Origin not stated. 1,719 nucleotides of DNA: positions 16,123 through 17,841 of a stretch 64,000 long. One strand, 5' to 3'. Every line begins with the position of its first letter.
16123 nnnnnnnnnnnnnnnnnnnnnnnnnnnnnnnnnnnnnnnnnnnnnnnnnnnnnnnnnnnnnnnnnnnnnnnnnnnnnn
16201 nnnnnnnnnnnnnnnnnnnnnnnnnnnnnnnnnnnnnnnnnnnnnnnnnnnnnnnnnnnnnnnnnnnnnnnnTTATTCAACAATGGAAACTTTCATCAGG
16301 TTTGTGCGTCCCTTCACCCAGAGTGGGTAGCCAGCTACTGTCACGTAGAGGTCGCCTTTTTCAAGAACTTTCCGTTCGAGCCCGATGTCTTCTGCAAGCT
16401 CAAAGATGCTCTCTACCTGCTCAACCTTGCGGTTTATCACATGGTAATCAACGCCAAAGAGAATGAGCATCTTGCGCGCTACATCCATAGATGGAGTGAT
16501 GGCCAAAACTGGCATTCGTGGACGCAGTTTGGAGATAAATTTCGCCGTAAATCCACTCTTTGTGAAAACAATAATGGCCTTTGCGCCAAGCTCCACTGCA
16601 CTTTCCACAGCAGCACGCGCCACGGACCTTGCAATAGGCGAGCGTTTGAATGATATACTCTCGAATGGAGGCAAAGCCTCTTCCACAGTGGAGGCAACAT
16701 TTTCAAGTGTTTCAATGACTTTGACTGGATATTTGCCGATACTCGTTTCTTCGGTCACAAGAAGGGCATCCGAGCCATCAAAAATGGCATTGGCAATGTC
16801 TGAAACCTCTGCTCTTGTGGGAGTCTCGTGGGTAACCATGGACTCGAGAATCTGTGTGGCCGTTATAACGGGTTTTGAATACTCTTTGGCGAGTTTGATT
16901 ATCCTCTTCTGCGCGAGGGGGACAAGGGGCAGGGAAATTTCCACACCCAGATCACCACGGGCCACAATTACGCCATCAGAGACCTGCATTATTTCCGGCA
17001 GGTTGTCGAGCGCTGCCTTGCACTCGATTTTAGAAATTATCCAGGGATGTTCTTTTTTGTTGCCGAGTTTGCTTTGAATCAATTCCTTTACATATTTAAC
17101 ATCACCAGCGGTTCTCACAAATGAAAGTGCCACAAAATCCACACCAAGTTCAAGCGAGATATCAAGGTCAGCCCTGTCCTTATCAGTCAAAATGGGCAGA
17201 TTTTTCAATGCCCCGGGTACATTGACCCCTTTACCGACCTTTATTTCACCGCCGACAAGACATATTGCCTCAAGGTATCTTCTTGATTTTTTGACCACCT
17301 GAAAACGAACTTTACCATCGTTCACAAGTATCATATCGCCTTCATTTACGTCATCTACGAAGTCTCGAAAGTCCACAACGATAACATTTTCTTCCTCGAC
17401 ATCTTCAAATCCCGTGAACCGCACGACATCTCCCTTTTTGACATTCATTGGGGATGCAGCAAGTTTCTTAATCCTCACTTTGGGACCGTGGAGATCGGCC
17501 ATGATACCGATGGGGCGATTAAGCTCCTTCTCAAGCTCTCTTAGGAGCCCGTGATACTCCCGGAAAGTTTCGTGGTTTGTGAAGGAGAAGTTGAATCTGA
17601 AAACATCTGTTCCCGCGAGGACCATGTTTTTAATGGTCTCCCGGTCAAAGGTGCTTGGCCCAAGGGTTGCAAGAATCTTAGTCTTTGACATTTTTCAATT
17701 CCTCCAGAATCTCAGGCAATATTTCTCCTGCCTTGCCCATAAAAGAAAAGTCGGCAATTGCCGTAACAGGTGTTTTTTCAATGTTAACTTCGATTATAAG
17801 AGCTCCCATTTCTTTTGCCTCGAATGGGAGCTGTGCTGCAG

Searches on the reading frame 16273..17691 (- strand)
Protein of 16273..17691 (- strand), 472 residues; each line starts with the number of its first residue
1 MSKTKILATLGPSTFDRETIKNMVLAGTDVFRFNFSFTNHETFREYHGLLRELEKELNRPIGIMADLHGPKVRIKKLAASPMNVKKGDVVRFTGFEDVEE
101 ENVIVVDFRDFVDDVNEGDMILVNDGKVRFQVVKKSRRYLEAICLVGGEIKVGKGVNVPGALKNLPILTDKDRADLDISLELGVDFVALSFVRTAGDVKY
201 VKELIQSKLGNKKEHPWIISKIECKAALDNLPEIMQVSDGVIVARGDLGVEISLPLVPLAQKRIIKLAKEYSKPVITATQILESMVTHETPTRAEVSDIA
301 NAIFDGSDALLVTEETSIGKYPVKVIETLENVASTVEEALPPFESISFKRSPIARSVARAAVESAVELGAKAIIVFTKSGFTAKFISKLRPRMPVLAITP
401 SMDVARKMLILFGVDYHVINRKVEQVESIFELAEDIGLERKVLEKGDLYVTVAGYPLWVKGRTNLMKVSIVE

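Call 29: search_protein_families(library=pfam, proteins=[window:16273-17691:-], max_evalue=0.000001)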
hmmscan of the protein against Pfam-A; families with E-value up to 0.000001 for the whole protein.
window:16273-17691:- (472 aa): 2 families
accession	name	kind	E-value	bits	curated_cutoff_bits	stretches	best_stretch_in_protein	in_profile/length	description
PF00224.27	PK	-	3.5e-95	319.3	30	1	2-325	2-327/328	Pyruvate kinase, barrel domain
PF02887.21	PK_C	-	8.8e-31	106.8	28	1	356-468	2-113/114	Pyruvate kinase, alpha/beta domain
